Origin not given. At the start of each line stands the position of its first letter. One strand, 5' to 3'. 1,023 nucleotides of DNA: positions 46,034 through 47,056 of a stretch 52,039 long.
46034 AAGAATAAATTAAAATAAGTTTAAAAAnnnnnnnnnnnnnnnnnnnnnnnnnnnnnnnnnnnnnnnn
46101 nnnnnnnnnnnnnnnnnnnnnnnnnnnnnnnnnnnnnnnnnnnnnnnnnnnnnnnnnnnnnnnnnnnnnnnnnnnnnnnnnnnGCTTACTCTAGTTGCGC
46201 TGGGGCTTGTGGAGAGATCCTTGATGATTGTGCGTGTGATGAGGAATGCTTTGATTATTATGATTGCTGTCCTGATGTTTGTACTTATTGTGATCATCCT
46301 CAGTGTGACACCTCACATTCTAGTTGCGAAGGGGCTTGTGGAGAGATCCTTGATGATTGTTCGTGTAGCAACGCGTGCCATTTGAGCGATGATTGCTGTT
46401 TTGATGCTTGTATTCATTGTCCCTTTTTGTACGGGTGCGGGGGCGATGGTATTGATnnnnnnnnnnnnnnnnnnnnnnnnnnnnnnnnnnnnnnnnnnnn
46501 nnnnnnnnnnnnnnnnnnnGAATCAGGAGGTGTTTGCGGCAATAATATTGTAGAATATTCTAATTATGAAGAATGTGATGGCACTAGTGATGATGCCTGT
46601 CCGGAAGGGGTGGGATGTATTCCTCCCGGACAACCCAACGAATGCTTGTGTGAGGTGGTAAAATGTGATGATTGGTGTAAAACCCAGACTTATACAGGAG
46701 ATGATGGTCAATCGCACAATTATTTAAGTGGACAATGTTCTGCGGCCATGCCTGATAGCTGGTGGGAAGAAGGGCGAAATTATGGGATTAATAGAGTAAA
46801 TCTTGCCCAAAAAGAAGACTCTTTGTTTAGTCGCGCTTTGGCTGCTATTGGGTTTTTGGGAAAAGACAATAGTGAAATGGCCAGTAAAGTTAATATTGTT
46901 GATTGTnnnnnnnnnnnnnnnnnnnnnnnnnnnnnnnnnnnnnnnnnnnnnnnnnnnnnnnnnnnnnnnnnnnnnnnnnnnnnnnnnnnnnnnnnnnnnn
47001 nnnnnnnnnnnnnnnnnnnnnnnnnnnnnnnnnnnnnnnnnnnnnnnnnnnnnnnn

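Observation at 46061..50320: Bacterial giant surface protein with two somatomedin-B-like disulfide modules and an internal TM hairpin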

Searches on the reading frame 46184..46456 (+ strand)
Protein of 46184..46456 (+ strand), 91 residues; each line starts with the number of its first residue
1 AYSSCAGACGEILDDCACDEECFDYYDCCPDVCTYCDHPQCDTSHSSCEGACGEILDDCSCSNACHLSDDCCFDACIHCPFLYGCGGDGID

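Call 5: search_protein_families(library=pfam, proteins=[window:46184-46456:+], max_evalue=10)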
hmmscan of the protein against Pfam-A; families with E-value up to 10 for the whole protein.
seq(91 aa): 1 family
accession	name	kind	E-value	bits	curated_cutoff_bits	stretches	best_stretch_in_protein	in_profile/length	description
PF01033.22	Somatomedin_B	-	1.4e-05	25.7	23.1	2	4-38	2-39/40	Somatomedin B domain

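Call 19: search_solved_structures(query=window:46184-46456:+, max_evalue=10, show_alignments=3)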
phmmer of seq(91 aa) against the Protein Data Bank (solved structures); distinct sequences matched with E-value up to 10: 3.
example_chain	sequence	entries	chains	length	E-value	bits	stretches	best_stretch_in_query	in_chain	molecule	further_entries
2jq8_A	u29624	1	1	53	0.13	15.7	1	3-40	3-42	Vitronectin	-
1oc0_B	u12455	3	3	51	0.16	15.4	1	3-40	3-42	VITRONECTIN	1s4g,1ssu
3bt1_B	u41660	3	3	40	0.42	14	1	3-36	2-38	Vitronectin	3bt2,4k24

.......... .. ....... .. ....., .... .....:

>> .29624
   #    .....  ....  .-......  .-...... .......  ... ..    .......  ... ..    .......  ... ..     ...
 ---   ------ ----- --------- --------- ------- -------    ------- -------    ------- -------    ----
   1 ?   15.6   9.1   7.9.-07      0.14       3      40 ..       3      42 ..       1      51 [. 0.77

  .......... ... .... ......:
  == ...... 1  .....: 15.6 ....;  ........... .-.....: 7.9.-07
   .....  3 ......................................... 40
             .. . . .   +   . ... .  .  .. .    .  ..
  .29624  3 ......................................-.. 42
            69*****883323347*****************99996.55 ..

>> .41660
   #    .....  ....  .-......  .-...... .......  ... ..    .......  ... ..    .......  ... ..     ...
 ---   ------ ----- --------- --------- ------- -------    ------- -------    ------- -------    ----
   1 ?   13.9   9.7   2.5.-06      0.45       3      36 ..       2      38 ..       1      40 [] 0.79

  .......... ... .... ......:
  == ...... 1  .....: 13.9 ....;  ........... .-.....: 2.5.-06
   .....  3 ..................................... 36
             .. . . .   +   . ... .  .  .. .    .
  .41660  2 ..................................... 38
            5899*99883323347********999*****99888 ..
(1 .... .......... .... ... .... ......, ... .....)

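Call 21: find_homologous_proteins(query=window:46184-46456:+, max_evalue=0.01)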
Query seq(91 aa): 1 candidates shared short words with the query, none scored E <= 0.01.

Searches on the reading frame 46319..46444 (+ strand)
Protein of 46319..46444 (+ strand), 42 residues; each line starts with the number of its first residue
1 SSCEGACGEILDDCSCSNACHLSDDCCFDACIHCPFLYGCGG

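Call 5: search_protein_families(library=pfam, proteins=[window:46319-46444:+], max_evalue=10)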
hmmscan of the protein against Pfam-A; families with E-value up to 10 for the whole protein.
seq(42 aa): 1 family
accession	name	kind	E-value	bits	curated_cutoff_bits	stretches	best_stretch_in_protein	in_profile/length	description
PF01033.22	Somatomedin_B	-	0.015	16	23.1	1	2-34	2-37/40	Somatomedin B domain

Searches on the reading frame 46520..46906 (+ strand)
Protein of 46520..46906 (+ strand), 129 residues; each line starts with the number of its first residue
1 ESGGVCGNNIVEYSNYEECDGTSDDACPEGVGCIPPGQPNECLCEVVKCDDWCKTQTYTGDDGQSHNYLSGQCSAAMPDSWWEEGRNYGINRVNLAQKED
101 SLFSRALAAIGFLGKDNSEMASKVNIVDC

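Call 5: search_protein_families(library=pfam, proteins=[window:46520-46906:+], max_evalue=10)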
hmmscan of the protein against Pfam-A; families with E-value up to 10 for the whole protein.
seq(129 aa): 0 families
